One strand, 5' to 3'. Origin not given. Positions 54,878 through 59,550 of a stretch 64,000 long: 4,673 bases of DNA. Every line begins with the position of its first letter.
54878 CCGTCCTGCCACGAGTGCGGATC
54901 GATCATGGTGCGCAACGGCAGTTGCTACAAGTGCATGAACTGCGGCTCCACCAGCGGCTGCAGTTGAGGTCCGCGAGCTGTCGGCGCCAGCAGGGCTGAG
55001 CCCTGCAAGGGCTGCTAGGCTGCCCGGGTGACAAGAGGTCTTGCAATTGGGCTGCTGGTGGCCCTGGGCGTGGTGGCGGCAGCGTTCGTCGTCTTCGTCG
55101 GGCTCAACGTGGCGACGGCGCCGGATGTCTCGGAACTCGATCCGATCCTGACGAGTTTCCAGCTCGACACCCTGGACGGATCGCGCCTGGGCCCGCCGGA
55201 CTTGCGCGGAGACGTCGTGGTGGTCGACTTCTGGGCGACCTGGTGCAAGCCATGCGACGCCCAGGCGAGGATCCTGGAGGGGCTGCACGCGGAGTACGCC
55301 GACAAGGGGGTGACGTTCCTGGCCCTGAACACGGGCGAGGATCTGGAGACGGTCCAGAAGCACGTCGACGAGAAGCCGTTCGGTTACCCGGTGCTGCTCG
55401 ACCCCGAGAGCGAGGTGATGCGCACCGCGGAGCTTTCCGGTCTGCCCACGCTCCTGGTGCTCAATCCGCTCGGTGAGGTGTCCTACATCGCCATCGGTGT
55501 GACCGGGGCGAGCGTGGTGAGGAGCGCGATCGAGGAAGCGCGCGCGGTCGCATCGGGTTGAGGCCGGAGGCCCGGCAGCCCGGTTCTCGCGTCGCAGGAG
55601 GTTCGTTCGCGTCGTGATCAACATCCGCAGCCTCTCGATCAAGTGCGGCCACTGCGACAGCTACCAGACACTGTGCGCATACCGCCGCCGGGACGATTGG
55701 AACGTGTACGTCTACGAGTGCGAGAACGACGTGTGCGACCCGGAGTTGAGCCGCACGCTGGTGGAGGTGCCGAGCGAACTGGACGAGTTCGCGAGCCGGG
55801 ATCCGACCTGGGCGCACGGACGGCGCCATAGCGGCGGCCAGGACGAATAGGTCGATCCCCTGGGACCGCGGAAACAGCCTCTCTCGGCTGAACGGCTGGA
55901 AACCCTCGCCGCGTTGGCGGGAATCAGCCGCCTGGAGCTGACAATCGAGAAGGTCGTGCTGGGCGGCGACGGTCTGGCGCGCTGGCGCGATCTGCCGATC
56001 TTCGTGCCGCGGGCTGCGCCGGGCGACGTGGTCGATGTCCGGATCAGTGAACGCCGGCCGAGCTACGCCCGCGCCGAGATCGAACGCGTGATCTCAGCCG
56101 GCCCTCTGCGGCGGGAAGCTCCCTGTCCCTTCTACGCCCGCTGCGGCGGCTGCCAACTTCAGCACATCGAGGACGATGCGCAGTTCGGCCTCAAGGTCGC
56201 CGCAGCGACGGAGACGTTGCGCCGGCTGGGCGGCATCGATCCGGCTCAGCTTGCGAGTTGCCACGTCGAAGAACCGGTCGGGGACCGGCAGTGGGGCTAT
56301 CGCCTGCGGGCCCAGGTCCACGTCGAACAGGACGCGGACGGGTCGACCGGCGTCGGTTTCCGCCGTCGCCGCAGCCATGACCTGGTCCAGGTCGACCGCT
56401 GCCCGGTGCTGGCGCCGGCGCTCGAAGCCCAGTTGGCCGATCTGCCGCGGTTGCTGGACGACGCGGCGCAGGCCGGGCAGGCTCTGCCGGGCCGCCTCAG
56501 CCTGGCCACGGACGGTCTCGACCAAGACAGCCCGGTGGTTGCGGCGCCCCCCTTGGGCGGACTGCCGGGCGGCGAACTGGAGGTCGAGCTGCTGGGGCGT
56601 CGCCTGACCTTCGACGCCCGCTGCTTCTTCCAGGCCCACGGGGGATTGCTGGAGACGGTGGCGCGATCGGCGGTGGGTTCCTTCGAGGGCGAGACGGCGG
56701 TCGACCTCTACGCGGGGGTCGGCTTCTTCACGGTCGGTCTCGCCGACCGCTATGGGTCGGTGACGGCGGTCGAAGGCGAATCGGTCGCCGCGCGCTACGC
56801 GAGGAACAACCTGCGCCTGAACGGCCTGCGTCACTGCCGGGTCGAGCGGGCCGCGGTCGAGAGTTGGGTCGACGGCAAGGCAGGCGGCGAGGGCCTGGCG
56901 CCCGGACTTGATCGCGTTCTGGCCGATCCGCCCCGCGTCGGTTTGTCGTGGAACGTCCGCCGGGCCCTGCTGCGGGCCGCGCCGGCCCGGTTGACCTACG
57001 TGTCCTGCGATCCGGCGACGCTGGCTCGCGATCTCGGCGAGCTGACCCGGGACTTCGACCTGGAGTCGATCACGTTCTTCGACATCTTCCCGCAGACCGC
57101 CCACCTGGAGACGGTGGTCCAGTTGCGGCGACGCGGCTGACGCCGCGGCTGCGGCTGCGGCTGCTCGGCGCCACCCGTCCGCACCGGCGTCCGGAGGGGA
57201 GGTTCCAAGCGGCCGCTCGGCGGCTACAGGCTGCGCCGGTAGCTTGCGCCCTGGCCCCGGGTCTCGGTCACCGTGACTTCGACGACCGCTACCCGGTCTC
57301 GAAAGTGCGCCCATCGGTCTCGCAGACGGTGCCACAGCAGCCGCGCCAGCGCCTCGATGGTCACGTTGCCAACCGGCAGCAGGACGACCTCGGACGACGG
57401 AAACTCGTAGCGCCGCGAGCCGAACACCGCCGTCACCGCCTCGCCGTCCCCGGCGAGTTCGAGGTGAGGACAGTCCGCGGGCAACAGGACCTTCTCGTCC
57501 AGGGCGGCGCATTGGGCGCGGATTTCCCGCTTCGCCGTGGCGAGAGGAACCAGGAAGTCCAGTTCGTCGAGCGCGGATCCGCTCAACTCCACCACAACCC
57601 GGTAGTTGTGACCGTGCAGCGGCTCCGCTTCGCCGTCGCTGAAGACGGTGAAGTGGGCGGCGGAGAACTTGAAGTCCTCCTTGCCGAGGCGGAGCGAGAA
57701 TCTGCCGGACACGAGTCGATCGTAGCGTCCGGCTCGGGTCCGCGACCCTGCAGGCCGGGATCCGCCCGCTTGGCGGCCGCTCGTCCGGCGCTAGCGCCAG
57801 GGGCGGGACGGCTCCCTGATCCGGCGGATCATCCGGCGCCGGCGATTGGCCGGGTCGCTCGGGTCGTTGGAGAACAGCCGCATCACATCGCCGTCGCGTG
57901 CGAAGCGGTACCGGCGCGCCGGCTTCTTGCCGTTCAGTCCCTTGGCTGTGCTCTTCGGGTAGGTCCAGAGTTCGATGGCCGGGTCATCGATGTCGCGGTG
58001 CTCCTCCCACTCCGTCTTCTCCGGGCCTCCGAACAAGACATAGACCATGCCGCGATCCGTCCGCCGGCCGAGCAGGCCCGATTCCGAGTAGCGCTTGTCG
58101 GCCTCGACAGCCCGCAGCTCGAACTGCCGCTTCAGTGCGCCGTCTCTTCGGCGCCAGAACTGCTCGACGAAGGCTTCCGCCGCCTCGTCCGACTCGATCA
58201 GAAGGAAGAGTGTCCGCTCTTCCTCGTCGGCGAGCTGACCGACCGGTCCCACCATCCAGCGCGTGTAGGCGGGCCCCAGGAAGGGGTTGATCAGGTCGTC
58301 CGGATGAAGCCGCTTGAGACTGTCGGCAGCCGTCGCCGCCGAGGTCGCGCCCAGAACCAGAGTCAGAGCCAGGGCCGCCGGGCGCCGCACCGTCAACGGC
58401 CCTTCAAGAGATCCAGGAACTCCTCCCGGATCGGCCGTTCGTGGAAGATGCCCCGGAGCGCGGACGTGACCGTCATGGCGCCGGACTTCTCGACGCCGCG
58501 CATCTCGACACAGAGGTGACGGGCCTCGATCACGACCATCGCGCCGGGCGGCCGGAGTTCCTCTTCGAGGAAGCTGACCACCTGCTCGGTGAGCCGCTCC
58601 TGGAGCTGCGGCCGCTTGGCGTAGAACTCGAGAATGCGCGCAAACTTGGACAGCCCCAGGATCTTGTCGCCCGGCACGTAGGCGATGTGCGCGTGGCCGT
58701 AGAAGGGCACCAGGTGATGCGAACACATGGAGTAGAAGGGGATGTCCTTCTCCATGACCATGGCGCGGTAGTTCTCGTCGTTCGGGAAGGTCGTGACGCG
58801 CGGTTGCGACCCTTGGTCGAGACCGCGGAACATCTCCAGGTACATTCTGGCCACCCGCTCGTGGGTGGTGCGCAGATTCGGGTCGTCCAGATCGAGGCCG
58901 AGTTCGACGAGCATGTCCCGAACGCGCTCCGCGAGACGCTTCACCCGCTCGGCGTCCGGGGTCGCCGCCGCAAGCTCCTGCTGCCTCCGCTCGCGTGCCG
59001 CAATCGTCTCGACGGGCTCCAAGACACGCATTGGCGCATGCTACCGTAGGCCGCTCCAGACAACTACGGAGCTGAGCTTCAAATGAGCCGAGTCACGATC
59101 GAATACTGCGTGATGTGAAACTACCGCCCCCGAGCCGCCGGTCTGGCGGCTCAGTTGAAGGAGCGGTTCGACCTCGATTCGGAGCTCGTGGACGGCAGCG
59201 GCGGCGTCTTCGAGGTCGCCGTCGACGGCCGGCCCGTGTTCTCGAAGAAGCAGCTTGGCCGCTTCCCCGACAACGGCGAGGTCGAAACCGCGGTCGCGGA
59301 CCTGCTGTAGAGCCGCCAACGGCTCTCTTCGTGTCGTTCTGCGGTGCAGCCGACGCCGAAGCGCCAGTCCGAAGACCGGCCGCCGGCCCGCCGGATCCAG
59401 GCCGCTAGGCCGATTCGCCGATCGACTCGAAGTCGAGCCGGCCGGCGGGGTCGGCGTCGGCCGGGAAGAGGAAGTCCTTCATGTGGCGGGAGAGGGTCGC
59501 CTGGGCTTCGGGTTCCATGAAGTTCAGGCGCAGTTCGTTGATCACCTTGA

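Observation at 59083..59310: Unannotated SelW/Rdx-like selenoprotein gene with in-frame UGA and SECIS-like hairpin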

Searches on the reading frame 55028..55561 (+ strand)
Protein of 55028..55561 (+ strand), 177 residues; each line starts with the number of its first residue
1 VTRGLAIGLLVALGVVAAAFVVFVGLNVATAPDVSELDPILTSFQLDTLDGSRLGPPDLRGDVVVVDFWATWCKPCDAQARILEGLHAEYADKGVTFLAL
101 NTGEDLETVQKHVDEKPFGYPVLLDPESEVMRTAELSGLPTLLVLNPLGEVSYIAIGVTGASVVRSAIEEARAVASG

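Call 26: search_protein_families(library=pfam, proteins=[window:55028-55561:+], max_evalue=0.0001)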
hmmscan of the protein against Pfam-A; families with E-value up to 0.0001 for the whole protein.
window:55028-55561:+ (177 aa): 4 families
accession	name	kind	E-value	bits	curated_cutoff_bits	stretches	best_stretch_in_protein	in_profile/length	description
PF00578.27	AhpC-TSA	-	4.5e-18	65.8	26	1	43-153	7-123/124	AhpC/TSA family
PF08534.16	Redoxin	-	9.9e-18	64.8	26.6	1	42-160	7-137/148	Redoxin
PF13905.12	Thioredoxin_8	-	8.8e-14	52.1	27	1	61-151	1-94/94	Thioredoxin-like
PF00085.26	Thioredoxin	-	1.6e-08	35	23.5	1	62-111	19-67/103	Thioredoxin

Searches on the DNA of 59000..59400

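Call 73: search_rna_families(source=window, start=59000, end=59400, threshold=evalue, max_evalue=10)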
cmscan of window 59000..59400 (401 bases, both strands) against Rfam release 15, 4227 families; matches with E-value up to 10: 7.
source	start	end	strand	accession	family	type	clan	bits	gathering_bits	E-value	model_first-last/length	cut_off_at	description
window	59244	59302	+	RF01119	sR32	Gene; snRNA; snoRNA; CD-box;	-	19.7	40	0.0037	1-57/57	no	Small nucleolar RNA sR32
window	59123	59169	+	RF02802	PyrR204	Gene; snRNA; snoRNA; HACA-box;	-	16.5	71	0.94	5-47/57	no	Pyrobaculum sRNA 204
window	59313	59350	+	RF01333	CRISPR-DR20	Gene; CRISPR;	-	16.3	42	1.3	1-36/36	no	CRISPR RNA direct repeat element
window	59325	59393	-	RF03006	M23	Gene; sRNA;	-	15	41.2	3.9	1-53/53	no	M23 RNA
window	59053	59081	-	RF03060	uup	Cis-reg;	-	14.2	36.8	4.4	1-48/48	no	uup RNA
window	59118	59172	-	RF01390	isrG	Gene; sRNA;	-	9.6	100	2.1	1-279/279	no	isrG Hfq binding RNA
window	59212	59390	-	RF02571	Mcr7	Gene; sRNA;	-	8.2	380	10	1-351/351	no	mcr7 sRNA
